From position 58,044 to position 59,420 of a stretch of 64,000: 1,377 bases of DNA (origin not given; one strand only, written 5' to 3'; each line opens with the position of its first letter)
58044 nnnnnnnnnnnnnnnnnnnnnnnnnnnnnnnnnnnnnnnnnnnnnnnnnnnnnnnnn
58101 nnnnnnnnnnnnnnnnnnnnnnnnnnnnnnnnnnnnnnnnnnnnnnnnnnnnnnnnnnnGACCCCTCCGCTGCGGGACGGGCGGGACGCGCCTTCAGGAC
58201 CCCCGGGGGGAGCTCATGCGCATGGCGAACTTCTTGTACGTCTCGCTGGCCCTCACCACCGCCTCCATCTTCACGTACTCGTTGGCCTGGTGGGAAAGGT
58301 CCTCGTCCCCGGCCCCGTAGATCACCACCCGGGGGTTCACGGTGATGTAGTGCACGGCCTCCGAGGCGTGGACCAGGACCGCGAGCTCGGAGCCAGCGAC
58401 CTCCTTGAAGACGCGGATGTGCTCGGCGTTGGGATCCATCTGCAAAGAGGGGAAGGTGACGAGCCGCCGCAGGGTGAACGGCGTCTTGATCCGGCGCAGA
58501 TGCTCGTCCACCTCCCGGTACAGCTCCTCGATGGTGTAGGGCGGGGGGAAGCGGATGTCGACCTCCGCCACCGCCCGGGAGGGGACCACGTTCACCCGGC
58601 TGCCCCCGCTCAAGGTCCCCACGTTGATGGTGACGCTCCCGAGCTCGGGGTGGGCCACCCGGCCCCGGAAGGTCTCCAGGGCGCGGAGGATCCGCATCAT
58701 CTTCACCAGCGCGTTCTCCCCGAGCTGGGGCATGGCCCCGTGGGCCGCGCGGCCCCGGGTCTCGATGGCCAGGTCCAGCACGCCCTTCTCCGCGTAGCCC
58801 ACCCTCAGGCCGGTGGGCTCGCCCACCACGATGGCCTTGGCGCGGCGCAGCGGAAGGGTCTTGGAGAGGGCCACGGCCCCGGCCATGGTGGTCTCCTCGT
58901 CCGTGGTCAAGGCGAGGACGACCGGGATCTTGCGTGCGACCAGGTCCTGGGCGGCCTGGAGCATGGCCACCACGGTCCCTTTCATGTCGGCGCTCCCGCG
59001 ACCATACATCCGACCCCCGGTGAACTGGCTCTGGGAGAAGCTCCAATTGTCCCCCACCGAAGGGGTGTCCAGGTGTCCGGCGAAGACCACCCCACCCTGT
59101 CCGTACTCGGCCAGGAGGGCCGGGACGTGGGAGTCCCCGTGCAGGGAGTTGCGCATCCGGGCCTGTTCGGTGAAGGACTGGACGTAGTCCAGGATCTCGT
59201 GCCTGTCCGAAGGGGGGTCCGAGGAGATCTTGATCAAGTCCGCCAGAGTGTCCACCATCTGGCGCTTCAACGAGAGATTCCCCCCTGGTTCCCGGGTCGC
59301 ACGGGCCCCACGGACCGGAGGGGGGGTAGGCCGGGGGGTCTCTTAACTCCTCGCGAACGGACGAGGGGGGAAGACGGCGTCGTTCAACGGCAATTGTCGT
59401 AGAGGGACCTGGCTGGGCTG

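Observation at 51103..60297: N-glycosylation-type gene cluster (UDP-sulfoquinovose synthase, NDP-sugar pyrophosphorylase, two GT4s) with a surface glycoprotein gene immediately downstream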

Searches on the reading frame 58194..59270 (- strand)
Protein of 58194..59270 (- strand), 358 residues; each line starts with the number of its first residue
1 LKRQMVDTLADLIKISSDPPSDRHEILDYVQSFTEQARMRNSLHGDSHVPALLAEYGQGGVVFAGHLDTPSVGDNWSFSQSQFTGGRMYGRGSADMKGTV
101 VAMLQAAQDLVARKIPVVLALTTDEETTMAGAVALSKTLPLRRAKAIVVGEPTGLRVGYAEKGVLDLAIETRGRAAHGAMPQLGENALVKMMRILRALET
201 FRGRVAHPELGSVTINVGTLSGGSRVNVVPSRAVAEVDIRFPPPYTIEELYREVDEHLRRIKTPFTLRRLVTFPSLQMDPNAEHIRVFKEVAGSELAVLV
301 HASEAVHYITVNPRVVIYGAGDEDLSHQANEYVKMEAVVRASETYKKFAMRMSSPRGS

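Call 4: search_protein_families(library=pfam, proteins=[window:58194-59270:-], max_evalue=0.01)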
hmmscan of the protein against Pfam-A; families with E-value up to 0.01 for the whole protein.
window:58194-59270:- (358 aa): 3 families
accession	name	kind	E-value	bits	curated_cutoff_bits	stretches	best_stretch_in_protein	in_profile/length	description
PF01546.33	Peptidase_M20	-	1.3e-25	91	24.6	1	63-350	2-205/206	Peptidase family M20/M25/M40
PF07687.19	M20_dimer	-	2e-21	76.4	21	1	159-260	1-101/107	Peptidase dimerisation domain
PF04389.22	Peptidase_M28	-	0.00041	20.6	21.3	1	59-146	13-88/193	Peptidase family M28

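Call 5: search_protein_families(library=ncbifam, proteins=[window:58194-59270:-], max_evalue=0.01)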
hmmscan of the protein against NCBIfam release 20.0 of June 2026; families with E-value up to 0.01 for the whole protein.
window:58194-59270:- (358 aa): 53 families (the best 25 are shown)
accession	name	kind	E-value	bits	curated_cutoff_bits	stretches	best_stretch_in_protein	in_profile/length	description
TIGR01892.1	AcOrn-deacetyl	equivalog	1.4e-55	188.9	297.7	1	8-344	2-360/365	acetylornithine deacetylase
TIGR01910.1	DapE-ArgE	subfamily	1.8e-50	172.2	217.6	1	6-339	1-368/373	ArgE/DapE family deacylase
NF006365.0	PRK08588.1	subfamily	2.4e-49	168.7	289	1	3-351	7-379/383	succinyl-diaminopimelate desuccinylase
NF005710.0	PRK07522.1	subfamily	1.8e-47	162.4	412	1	3-353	8-389/391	acetylornithine deacetylase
NF003474.0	PRK05111.1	equivalog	1.1e-46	159.4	460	1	43-348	55-376/383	acetylornithine deacetylase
NF006399.0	PRK08651.1-2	equivalog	1.7e-45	155.7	381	2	2-201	3-216/405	succinyl-diaminopimelate desuccinylase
NF006402.0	PRK08651.1-5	equivalog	1.8e-42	145.7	369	1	61-347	62-362/369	succinyl-diaminopimelate desuccinylase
TIGR01900.1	dapE-gram_pos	equivalog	6.6e-36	123.9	304.2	1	2-348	2-349/351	succinyl-diaminopimelate desuccinylase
NF006400.0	PRK08651.1-3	equivalog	1.7e-35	122.6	374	1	55-352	78-406/410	succinyl-diaminopimelate desuccinylase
NF009557.0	PRK13009.1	equivalog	7.7e-35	120.7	284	1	3-352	3-374/377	succinyl-diaminopimelate desuccinylase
NF009555.0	PRK13004.1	equivalog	5.8e-32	111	321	1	2-256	14-277/399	YgeY family selenium metabolism-linked hydrolase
NF006404.0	PRK08652.1-2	equivalog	1.1e-29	103.5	348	1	5-348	3-324/332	acetylornithine deacetylase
NF006405.0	PRK08652.1-3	equivalog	2.2e-27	96.3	455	1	70-352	70-364/367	acetylornithine deacetylase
TIGR01246.1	dapE_proteo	equivalog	3.2e-27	95.5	361.8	1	7-350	3-368/370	succinyl-diaminopimelate desuccinylase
NF005602.0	PRK07338.1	equivalog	3.2e-26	91.8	357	1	61-262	97-303/409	hydrolase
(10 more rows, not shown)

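Call 24: search_solved_structures(query=window:58194-59270:-, max_evalue=1e-10)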
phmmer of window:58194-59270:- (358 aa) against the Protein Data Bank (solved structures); distinct sequences matched with E-value up to 1e-10: 13.
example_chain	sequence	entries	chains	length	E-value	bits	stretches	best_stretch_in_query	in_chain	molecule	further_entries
7rsf_A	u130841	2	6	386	3.2e-31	112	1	56-337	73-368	Acetylornithine deacetylase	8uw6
7uoi_A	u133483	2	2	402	1.4e-28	103.4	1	52-346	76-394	succinyl-diaminopimelate desuccinylase | Probable succinyl-diaminopimelate desuccinylase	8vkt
3ct9_A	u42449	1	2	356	3.4e-24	88.9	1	5-261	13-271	Acetylornithine deacetylase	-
3ic1_A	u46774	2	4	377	1e-19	74.2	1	50-350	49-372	Succinyl-diaminopimelate desuccinylase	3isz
5vo3_A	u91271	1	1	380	1.1e-19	74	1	50-349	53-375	Succinyl-diaminopimelate desuccinylase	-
2rb7_A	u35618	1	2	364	7.7e-16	61.4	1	5-242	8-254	Peptidase, M20/M25/M40 family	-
8f8o_A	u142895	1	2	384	7.3e-15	58.2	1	52-265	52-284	Succinyl-diaminopimelate desuccinylase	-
7t1q_A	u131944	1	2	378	7.3e-15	58.2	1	52-265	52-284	Succinyl-diaminopimelate desuccinylase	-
7lgp_A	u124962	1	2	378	8.8e-14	54.7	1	56-260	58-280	Succinyl-diaminopimelate desuccinylase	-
3pfo_A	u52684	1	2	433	2.4e-13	53.2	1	49-227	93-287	putative acetylornithine deacetylase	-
4h2k_A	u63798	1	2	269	2.1e-12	50.1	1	49-155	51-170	Succinyl-diaminopimelate desuccinylase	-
2f7v_A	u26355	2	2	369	2.8e-12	49.7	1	25-344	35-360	aectylcitrulline deacetylase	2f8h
3tx8_A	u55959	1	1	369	1.5e-11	47.3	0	60-258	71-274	Succinyl-diaminopimelate desuccinylase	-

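Call 36: find_homologous_proteins(query=window:58194-59270:-, max_evalue=1e-30)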
Query window:58194-59270:- (358 aa): 165 proteins with E <= 1e-30 among 8000 candidates; the best 120 are listed.
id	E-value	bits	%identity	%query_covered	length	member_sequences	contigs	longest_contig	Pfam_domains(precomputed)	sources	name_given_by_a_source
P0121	1.6e-226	769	98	100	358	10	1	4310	PF01546.34,PF07687.20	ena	-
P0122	7.2e-210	714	90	99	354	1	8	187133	PF01546.34,PF07687.20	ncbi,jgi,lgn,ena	jgi:succinyl-diaminopimelate desuccinylase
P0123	1.5e-191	654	82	99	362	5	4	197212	PF01546.34,PF07687.20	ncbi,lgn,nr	ncbi:MAG: M20 family metallopeptidase [Euryarchaeota archaeon]|nr:M20 family metallopeptidase [Eurya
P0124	2.8e-188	643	81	99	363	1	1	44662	PF01546.34,PF04389.23,PF07687.20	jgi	jgi:succinyl-diaminopimelate desuccinylase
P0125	3.4e-188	643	80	99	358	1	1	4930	PF01546.34,PF04389.23,PF07687.20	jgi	jgi:succinyl-diaminopimelate desuccinylase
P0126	6.3e-188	642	79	99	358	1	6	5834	PF01546.34,PF04389.23,PF07687.20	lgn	-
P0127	8.1e-188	642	81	98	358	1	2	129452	PF01546.34,PF07687.20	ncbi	-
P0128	1.0e-187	641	80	98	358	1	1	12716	PF01546.34,PF04389.23,PF07687.20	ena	-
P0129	1.2e-185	634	77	100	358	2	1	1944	PF01546.34,PF04389.23,PF07687.20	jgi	jgi:acetylornithine deacetylase/succinyl-diaminopimelate desuccinylase-like protein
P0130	2.3e-184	630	78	99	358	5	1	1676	PF01546.34,PF04389.23,PF07687.20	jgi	jgi:acetylornithine deacetylase/succinyl-diaminopimelate desuccinylase-like protein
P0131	3.3e-184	630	78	99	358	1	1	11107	PF01546.34,PF04389.23,PF07687.20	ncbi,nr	ncbi:MAG: M20/M25/M40 family metallo-hydrolase [Thermoplasmata archaeon]|nr:M20/M25/M40 family metal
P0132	5.6e-184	629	76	100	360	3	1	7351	PF01546.34,PF04389.23,PF07687.20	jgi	jgi:acetylornithine deacetylase/succinyl-diaminopimelate desuccinylase-like protein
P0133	6.1e-184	629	78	99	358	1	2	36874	PF01546.34,PF04389.23,PF07687.20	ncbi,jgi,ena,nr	ncbi:MAG TPA: M20 family metallopeptidase [Thermoplasmata archaeon]|nr:M20 family metallopeptidase [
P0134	1.3e-183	628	78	99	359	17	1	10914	PF01546.34,PF07687.20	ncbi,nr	ncbi:MAG TPA: M20 family metallopeptidase [Thermoplasmata archaeon]|nr:M20 family metallopeptidase [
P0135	1.8e-183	627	78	98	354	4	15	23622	PF01546.34,PF04389.23,PF07687.20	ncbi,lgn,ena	-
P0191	1.3e-166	572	69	99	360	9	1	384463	PF01546.34,PF04389.23,PF07687.20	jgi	jgi:acetylornithine deacetylase/succinyl-diaminopimelate desuccinylase-like protein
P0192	6.7e-164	563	68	99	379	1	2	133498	PF01546.34,PF04389.23,PF07687.20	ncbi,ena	-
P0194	2.2e-157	542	66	100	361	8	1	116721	PF01546.34,PF04389.23,PF07687.20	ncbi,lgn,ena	-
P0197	9.5e-151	520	66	96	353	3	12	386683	PF01546.34,PF04389.23,PF07687.20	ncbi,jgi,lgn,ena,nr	ncbi:MAG: M20 family metallopeptidase [Candidatus Thermoplasmatota archaeon]|jgi:acetylornithine dea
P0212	1.7e-69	253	40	96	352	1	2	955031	PF01546.34,PF04389.23,PF07687.20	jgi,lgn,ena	-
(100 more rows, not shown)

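Call 37: find_encoding_contigs(protein=P0197, flank=8000, max_places=1)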
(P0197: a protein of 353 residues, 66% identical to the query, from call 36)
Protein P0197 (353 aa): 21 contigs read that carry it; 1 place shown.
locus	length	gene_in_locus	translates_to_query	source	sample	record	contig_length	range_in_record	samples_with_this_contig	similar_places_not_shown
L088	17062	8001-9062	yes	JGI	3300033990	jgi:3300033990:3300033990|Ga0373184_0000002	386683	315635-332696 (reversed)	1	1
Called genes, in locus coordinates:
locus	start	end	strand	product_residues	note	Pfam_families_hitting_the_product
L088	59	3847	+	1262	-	PF09286:Pro-kuma_activ, PF19077:Big_13 (faint), PF22352:K319L-like_PKD (faint), PF00801:PKD, PF18911:PKD_4, PF07495:Y_Y_Y (faint), PF15418:DUF4625 (faint)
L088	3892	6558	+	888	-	PF00330:Aconitase, PF00694:Aconitase_C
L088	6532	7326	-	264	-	PF00795:CN_hydrolase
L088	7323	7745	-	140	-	-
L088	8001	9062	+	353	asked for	PF04389:Peptidase_M28 (weak), PF01546:Peptidase_M20, PF07687:M20_dimer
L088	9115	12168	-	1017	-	PF18911:PKD_4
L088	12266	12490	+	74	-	-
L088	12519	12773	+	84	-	PF00833:Ribosomal_S17e (faint)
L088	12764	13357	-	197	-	PF01912:eIF-6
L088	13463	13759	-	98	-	PF01198:Ribosomal_L31e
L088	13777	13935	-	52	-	PF00832:Ribosomal_L39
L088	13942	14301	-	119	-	PF01984:dsDNA_bind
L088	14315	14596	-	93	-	PF01090:Ribosomal_S19e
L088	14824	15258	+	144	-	PF02195:ParB_N (weak)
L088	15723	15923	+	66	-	-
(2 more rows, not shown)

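Call 38: find_encoding_contigs(protein=P0194, flank=8000, max_places=1)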
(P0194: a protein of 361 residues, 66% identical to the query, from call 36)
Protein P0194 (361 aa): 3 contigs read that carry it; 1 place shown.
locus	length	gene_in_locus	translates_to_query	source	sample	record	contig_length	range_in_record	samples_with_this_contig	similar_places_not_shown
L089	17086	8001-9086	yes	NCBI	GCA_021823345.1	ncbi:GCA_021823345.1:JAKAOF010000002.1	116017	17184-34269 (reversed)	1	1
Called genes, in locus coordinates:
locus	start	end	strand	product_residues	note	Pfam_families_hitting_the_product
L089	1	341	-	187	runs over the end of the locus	-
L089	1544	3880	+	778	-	PF05345:He_PIG (faint), PF00801:PKD, PF18911:PKD_4, PF22352:K319L-like_PKD (faint), PF00801:PKD (weak)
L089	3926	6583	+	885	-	PF00330:Aconitase, PF00694:Aconitase_C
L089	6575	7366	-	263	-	PF00795:CN_hydrolase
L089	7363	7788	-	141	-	-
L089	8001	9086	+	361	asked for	PF04389:Peptidase_M28 (weak), PF01546:Peptidase_M20, PF07687:M20_dimer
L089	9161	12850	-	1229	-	PF18911:PKD_4 (faint), PF22352:K319L-like_PKD (weak)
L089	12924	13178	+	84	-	PF00833:Ribosomal_S17e (faint)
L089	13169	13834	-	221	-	PF01912:eIF-6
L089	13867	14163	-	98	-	PF01198:Ribosomal_L31e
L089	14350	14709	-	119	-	PF01984:dsDNA_bind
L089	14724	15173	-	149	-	PF01090:Ribosomal_S19e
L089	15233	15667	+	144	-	-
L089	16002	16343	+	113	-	-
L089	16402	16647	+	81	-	PF01192:RNA_pol_Rpb6 (weak)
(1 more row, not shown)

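Call 39: find_encoding_contigs(protein=P0212, flank=8000, max_places=1)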
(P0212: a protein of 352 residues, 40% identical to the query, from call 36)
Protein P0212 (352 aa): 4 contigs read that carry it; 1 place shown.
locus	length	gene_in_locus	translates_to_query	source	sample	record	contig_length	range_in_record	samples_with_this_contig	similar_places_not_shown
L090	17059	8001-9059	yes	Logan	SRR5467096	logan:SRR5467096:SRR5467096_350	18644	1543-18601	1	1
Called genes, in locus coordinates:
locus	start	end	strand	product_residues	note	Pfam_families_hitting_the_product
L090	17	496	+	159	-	PF03946:Ribosomal_L11_N, PF00298:Ribosomal_L11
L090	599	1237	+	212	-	PF00687:Ribosomal_L1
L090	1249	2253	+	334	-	PF00466:Ribosomal_L10, PF17777:RL10P_insert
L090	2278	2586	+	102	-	PF00428:Ribosomal_60s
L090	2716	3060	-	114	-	-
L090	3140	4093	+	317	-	-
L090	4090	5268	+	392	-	PF13191:AAA_16, PF05621:TniB (weak), PF13401:AAA_22, PF17856:TIP49_C (faint), PF22703:Cdc6_lid, PF09079:WHD_Cdc6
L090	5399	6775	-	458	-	PF00171:Aldedh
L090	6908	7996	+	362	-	PF01571:GCV_T, PF08669:GCV_T_C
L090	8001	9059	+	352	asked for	PF04389:Peptidase_M28, PF01546:Peptidase_M20, PF07687:M20_dimer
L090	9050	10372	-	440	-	PF01336:tRNA_anti-codon, PF00152:tRNA-synt_2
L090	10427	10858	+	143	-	PF13302:Acetyltransf_3 (weak), PF13527:Acetyltransf_9 (weak), PF00583:Acetyltransf_1, PF13673:Acetyltransf_10, PF13508:Acetyltransf_7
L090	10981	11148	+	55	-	-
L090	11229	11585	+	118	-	PF22482:AsnC_trans_reg_3, PF01037:AsnC_trans_reg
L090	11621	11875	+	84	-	PF03685:UPF0147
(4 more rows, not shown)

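Call 57: find_encoding_contigs(protein=P0191, flank=8000, max_places=1)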
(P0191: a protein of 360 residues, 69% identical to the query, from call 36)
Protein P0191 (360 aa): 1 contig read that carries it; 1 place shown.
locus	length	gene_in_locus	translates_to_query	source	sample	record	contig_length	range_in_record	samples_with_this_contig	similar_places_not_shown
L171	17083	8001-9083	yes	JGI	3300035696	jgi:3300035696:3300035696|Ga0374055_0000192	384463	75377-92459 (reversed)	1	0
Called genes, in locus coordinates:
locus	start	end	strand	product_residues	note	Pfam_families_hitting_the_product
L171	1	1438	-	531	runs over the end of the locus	PF00118:Cpn60_TCP1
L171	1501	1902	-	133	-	-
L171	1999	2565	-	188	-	-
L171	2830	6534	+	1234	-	PF09286:Pro-kuma_activ, PF00801:PKD (weak), PF18911:PKD_4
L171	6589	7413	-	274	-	PF00795:CN_hydrolase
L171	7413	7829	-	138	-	-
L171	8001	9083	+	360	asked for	PF04389:Peptidase_M28 (weak), PF01546:Peptidase_M20, PF07687:M20_dimer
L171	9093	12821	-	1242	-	PF18998:Flg_new_2 (weak)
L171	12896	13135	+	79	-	PF00833:Ribosomal_S17e (weak)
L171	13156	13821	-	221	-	PF01912:eIF-6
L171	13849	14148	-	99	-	PF01198:Ribosomal_L31e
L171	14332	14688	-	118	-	PF01984:dsDNA_bind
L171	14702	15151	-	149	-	PF01090:Ribosomal_S19e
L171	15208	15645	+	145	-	PF02195:ParB_N (weak)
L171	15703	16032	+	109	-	-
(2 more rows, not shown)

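Call 58: find_encoding_contigs(protein=P0192, flank=8000, max_places=1)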
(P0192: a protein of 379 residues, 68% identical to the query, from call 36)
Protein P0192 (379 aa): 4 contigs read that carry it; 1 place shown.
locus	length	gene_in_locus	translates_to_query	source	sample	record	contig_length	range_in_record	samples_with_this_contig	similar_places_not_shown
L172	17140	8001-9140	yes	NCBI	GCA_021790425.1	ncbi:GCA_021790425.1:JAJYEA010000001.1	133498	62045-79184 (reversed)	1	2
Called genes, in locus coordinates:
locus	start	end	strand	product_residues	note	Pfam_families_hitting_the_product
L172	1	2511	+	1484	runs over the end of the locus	PF09286:Pro-kuma_activ, PF00801:PKD, PF18911:PKD_4, PF00801:PKD (weak)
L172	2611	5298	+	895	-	PF00330:Aconitase, PF00694:Aconitase_C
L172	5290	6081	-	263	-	PF00795:CN_hydrolase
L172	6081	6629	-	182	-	-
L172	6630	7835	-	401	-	PF06782:UPF0236 (weak)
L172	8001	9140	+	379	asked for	PF04389:Peptidase_M28 (weak), PF01546:Peptidase_M20, PF07687:M20_dimer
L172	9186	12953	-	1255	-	-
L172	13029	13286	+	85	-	PF00833:Ribosomal_S17e (weak)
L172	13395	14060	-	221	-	PF01912:eIF-6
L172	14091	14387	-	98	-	PF01198:Ribosomal_L31e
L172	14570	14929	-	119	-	PF01984:dsDNA_bind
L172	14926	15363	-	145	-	PF01090:Ribosomal_S19e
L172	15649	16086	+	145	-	PF02195:ParB_N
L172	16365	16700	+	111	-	-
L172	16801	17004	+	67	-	PF01192:RNA_pol_Rpb6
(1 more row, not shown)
